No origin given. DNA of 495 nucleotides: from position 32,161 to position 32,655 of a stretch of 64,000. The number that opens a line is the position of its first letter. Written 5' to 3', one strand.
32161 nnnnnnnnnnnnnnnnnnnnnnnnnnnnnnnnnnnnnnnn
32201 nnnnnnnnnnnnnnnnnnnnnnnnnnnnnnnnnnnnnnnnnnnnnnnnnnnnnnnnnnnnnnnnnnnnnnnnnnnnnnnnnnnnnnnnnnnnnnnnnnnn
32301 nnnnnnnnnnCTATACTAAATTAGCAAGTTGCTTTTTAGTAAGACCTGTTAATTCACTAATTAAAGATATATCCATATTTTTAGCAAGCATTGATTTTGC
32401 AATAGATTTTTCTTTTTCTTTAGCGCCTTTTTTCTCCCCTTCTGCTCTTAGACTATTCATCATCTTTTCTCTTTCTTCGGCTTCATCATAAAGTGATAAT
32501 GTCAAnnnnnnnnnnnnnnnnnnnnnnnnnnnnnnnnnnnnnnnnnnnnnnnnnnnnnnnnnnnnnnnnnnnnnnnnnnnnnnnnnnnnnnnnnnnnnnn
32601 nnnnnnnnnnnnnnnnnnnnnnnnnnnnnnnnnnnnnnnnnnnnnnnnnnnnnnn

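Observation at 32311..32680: Where avd/TR/RT would be expected downstream of the VR-bearing gene there is an Rpn-like remnant bracketed by perfect palindromes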

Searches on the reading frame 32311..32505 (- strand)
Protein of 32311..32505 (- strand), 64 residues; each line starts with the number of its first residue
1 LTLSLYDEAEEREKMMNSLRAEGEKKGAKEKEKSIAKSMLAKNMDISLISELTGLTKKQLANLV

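Call 6: search_protein_families(library=pfam, proteins=[window:32311-32505:-], max_evalue=0.1)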
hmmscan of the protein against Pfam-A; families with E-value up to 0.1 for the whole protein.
window:32311-32505:- (64 aa): 1 family
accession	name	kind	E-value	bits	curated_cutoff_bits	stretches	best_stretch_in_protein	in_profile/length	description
PF09781.14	NDUF_B5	-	0.029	14.4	25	1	6-43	124-162/187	NADH:ubiquinone oxidoreductase, NDUFB5/SGDH subunit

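Call 11: find_encoding_contigs(protein=window:32311-32505:-, flank=10000, max_places=10)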
Protein window:32311-32505:- (64 aa): no gene with exactly this product is on record in the collection.

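Call 12: search_protein_families(library=ncbifam, proteins=[window:32311-32505:-], max_evalue=10)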
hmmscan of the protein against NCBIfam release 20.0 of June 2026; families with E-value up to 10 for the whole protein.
window:32311-32505:- (64 aa): 3 families
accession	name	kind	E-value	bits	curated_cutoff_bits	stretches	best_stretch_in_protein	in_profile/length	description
TIGR01784.1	T_den_put_tspse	subfamily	1.9e-06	27.9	52.1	1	9-62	212-272/273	Rpn family recombination-promoting nuclease/putative transposase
NF007361.0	PRK09857.1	equivalog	0.036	13.5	583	1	15-62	246-289/292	recombination-promoting nuclease RpnA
NF053740.1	TransRegTnrAGPos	equivalog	0.24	11.6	140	1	42-60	11-29/108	hypothetical protein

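Call 47: find_homologous_proteins(query=window:32314-32505:-, max_evalue=0.001)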
Query seq(64 aa) (64 aa): 48 proteins with E <= 0.001 among 48 candidates.
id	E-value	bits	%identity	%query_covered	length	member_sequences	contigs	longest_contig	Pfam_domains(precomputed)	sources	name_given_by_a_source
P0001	1.8e-20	89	100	78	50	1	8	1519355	PF27070.1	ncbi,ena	-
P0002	4.4e-17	78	61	98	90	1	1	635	PF27070.1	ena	-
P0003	9.9e-17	77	68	97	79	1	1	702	PF27070.1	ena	-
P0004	1.4e-16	77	70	98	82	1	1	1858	PF27070.1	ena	-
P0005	5.4e-16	75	68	98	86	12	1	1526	PF27070.1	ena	-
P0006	5.5e-16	75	68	97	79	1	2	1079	PF27070.1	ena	-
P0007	1.3e-15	74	65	97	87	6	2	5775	PF27070.1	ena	-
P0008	1.6e-15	73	65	98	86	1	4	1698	PF27070.1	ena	-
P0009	1.7e-15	73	66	97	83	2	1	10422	PF27070.1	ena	-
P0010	2.1e-15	73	65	98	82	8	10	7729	PF27070.1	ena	-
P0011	2.3e-15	73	66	97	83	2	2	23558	PF27070.1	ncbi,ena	-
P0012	4.1e-15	72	65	98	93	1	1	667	PF27070.1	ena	-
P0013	5.1e-15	72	69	91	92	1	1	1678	PF27070.1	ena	-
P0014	6.8e-15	71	64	97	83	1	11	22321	PF27070.1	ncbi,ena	-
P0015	6.8e-15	71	67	97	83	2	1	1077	PF27070.1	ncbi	-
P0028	2.7e-10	57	69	78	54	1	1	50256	PF27070.1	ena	-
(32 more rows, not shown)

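Call 50: find_encoding_contigs(protein=P0028, flank=10000, max_places=3)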
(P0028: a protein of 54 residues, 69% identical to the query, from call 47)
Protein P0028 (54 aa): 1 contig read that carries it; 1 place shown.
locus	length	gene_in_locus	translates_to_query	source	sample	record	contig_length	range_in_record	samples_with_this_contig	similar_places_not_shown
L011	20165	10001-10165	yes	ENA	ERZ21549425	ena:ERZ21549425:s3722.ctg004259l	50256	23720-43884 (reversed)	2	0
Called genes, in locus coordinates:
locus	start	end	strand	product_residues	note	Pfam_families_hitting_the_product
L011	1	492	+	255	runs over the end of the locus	PF06750:A24_N_bact, PF01478:Peptidase_A24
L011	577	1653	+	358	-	PF02661:Fic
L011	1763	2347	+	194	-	PF00657:Lipase_GDSL, PF13472:Lipase_GDSL_2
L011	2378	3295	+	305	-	PF00919:UPF0004, PF04055:Radical_SAM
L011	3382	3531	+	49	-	-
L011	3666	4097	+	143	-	PF13310:Virulence_RhuM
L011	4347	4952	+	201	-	PF13310:Virulence_RhuM, PF23139:OB_YrrC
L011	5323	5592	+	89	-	-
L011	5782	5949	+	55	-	PF13245:AAA_19, PF13604:AAA_30 (weak)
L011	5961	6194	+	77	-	PF13245:AAA_19 (weak), PF13604:AAA_30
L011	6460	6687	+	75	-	PF13538:UvrD_C_2 (weak)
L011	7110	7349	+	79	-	-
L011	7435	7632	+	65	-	-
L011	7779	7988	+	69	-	-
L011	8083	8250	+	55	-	-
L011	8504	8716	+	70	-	-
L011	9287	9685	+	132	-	-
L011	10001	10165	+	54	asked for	PF27070:HTH_Rpn_C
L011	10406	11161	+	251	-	PF00005:ABC_tran, PF13304:AAA_21 (faint)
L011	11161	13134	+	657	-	PF02687:FtsX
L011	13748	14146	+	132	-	-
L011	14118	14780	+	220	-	PF00072:Response_reg, PF00486:Trans_reg_C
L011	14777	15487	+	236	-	-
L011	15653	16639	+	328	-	PF00589:Phage_integrase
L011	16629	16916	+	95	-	-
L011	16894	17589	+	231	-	PF00589:Phage_integrase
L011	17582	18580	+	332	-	PF02899:Phage_int_SAM_1, PF13495:Phage_int_SAM_4, PF00589:Phage_integrase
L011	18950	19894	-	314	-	PF03851:UvdE, PF01261:AP_endonuc_2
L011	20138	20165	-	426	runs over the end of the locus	PF01548:DEDD_Tnp_IS110, PF02371:Transposase_20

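Call 51: find_encoding_contigs(protein=P0011, flank=10000, max_places=3)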
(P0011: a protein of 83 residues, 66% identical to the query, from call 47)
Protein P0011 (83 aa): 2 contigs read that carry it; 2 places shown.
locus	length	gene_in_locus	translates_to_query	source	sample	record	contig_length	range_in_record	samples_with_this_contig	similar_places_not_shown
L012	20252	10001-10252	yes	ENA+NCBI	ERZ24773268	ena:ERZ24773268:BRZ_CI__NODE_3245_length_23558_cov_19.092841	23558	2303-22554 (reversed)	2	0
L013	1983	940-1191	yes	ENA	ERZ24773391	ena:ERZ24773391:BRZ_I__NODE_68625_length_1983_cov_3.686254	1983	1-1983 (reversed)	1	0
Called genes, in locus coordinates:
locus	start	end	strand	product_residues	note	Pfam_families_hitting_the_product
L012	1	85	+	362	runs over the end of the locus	?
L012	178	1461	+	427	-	PF13173:AAA_14, PF13635:DUF4143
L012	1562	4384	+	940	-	PF12796:Ank_2, PF00023:Ank (faint), PF13606:Ank_3 (faint), PF13637:Ank_4 (weak), PF13857:Ank_5 (faint)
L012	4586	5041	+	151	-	-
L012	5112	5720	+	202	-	PF02592:Vut_1 (weak)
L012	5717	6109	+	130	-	PF07963:N_methyl (weak)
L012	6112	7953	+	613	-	PF19789:DUF6273 (weak)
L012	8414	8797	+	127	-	PF01624:MutS_I (weak)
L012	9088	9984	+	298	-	PF27070:HTH_Rpn_C (weak)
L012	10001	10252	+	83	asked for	PF27070:HTH_Rpn_C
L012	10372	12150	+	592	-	PF01541:GIY-YIG, PF27096:UvrC_M, PF02151:UVR (weak), PF22920:UvrC_RNaseH, PF08459:UvrC_RNaseH_dom, PF12826:HHH_2 (weak)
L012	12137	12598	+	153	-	PF07963:N_methyl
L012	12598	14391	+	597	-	PF02518:HATPase_c, PF13589:HATPase_c_3, PF01119:DNA_mis_repair, PF08676:MutL_C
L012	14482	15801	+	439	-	PF13173:AAA_14, PF13635:DUF4143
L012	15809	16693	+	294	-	PF01745:IPT, PF01715:IPPT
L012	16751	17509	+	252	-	-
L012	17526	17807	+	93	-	-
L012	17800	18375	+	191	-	-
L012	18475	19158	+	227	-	PF06541:ABC_trans_CmpB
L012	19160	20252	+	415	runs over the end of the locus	PF13641:Glyco_tranf_2_3, PF00535:Glycos_transf_2, PF13632:Glyco_trans_2_3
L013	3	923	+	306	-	?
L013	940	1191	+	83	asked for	PF27070:HTH_Rpn_C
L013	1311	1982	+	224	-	?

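Call 54: find_homologous_proteins(query=L012:8414-8797:+, max_evalue=0.001)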
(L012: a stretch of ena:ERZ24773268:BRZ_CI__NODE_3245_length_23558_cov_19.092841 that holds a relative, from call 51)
Query L012:8414-8797:+ (127 aa): 11 proteins with E <= 0.001 among 65 candidates.
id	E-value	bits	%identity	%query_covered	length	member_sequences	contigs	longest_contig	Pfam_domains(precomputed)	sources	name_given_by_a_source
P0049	1.3e-70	253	91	100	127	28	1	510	PF01624.26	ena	-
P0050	3.4e-70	251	92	100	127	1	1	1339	PF01624.26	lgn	-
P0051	3.2e-65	235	88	100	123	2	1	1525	-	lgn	-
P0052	4.6e-59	215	78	98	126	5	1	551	-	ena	-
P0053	4.4e-56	206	90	84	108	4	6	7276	-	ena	-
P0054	7.8e-56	205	74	98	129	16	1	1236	-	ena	-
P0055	9.5e-34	134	59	97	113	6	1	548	-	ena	-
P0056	6.6e-28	115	100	43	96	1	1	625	-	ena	-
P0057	6.5e-25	105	46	98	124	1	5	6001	PF01624.26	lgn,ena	-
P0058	5.0e-21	93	43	96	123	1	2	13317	-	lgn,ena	-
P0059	5.8e-21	93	43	96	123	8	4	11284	-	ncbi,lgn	-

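Call 55: find_encoding_contigs(protein=P0053, flank=8000, max_places=6)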
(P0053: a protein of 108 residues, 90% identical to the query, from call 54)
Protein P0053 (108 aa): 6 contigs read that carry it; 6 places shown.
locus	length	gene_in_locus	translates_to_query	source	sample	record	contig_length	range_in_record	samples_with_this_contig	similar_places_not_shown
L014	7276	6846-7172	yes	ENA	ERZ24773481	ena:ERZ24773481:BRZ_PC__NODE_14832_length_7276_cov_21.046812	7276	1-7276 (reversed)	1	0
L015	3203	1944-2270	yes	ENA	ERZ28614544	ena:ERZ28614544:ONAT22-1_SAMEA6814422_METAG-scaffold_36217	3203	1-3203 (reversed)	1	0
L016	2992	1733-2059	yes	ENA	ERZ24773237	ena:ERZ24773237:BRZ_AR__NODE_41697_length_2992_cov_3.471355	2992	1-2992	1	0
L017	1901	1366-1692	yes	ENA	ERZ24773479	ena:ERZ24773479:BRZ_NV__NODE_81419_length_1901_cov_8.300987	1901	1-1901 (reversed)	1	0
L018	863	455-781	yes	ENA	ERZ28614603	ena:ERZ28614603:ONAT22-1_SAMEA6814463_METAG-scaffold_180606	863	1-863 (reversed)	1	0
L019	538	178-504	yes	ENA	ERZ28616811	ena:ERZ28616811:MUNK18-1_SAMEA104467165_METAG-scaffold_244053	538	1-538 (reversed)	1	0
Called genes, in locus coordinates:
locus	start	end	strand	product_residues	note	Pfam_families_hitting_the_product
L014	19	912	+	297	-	PF00149:Metallophos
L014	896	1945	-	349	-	PF00768:Peptidase_S11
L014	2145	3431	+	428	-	PF13173:AAA_14, PF13635:DUF4143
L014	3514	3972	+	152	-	-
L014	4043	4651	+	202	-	PF02592:Vut_1 (faint)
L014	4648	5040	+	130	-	PF07963:N_methyl (weak)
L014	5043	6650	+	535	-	-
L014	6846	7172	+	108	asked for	-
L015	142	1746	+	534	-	-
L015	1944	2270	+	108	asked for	-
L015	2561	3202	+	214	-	?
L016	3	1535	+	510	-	?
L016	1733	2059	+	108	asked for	-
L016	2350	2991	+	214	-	?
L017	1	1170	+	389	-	?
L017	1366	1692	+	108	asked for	-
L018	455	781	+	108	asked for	-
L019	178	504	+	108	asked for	-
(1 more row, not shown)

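Call 56: find_encoding_contigs(protein=P0058, flank=10000, max_places=4)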
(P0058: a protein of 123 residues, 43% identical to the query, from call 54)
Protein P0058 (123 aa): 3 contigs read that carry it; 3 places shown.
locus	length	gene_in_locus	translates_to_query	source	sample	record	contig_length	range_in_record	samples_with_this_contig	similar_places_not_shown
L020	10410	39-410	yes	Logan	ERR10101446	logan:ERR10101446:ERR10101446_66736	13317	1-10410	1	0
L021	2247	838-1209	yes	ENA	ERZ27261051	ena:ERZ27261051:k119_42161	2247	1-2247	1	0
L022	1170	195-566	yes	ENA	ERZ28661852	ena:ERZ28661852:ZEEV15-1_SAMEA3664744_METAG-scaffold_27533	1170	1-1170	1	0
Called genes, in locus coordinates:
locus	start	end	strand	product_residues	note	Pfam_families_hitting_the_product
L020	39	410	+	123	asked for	-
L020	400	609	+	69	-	-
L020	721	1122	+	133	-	-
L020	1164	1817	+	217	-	PF00078:RVT_1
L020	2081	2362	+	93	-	-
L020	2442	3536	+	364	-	PF00266:Aminotran_5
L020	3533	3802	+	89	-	-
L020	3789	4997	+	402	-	-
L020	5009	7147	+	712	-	PF09371:Tex_N, PF22706:Tex_central_region, PF14639:YqgF, PF16921:Tex_YqgF, PF12836:HHH_3, PF17674:HHH_9, PF00575:S1, PF23459:S1_RRP5, +1 more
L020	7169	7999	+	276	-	PF07934:OGG_N, PF00730:HhH-GPD (weak)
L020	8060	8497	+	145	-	-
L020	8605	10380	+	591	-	PF00580:UvrD-helicase, PF13245:AAA_19, PF13604:AAA_30 (faint), PF13361:UvrD_C, PF13538:UvrD_C_2 (faint)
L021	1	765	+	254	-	?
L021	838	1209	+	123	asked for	-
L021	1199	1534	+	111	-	PF22296:bAvd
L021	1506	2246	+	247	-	?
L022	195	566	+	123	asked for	-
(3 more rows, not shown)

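Call 62: find_encoding_contigs(protein=P0057, flank=6000, max_places=5)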
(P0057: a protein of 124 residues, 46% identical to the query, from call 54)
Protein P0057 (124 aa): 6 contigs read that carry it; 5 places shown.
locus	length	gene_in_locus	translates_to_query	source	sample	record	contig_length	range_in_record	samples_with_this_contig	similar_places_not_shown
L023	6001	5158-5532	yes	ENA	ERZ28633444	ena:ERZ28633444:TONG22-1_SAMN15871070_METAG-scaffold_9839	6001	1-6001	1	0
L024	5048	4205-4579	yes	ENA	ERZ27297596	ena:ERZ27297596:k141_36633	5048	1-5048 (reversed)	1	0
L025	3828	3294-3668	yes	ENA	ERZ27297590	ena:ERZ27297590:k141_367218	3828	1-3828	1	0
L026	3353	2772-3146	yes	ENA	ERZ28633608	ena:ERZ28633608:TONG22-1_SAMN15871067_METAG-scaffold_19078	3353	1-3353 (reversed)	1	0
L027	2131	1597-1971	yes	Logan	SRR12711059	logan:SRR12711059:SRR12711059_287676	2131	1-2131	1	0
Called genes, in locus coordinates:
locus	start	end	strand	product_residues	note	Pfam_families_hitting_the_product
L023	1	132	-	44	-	?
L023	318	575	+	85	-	PF02601:Exonuc_VII_L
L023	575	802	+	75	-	-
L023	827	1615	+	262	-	-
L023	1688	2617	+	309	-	PF12784:PDDEXK_2, PF27070:HTH_Rpn_C (weak)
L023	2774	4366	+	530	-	-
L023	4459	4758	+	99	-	-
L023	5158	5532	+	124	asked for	PF01624:MutS_I (weak)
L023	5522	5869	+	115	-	PF22296:bAvd (weak)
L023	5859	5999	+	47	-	?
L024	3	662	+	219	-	?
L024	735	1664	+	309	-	PF12784:PDDEXK_2, PF27070:HTH_Rpn_C (weak)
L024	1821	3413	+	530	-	-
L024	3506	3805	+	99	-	-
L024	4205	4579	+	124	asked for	PF01624:MutS_I (weak)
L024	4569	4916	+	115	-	PF22296:bAvd (weak)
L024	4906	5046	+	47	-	?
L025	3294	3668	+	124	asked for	PF01624:MutS_I (weak)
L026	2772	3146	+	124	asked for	PF01624:MutS_I (weak)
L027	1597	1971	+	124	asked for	PF01624:MutS_I (weak)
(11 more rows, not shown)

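Call 74: search_protein_families(library=pfam, proteins=[L012:8414-8797:+, L012:9088-9984:+], max_evalue=0.05)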
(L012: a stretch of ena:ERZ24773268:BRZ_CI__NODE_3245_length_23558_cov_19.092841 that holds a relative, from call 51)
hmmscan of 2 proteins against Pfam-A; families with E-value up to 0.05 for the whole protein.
L012:8414-8797:+ (127 aa): 1 family
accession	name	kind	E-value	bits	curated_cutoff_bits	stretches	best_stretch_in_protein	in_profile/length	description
PF01624.25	MutS_I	-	1.4e-05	25.7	20.6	1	1-79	10-99/113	MutS domain I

L012:9088-9984:+ (298 aa): 0 families

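Call 95: search_solved_structures(query=A2, max_evalue=1, show_alignments=1)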
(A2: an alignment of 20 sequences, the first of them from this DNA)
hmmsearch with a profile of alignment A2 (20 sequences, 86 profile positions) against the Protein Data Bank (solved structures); distinct sequences matched with E-value up to 1: 6.
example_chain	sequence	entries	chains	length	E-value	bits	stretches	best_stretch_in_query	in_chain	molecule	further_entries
7th0_A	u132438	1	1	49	0.00024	24.8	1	47-83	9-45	Recombination-promoting nuclease RpnA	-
4a8e_A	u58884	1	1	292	0.049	17.4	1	39-81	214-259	PROBABLE TYROSINE RECOMBINASE XERC-LIKE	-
4r24_B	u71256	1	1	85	0.065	17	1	63-83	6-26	HTH-type transcriptional regulator TnrA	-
4r22_B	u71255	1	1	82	0.067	17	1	63-83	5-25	HTH-type transcriptional regulator TnrA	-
8vd6_A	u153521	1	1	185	0.11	16.3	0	60-86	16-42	CAP REPEAT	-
7tea_B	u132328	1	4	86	0.34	14.7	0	66-83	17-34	Glutamine synthetase repressor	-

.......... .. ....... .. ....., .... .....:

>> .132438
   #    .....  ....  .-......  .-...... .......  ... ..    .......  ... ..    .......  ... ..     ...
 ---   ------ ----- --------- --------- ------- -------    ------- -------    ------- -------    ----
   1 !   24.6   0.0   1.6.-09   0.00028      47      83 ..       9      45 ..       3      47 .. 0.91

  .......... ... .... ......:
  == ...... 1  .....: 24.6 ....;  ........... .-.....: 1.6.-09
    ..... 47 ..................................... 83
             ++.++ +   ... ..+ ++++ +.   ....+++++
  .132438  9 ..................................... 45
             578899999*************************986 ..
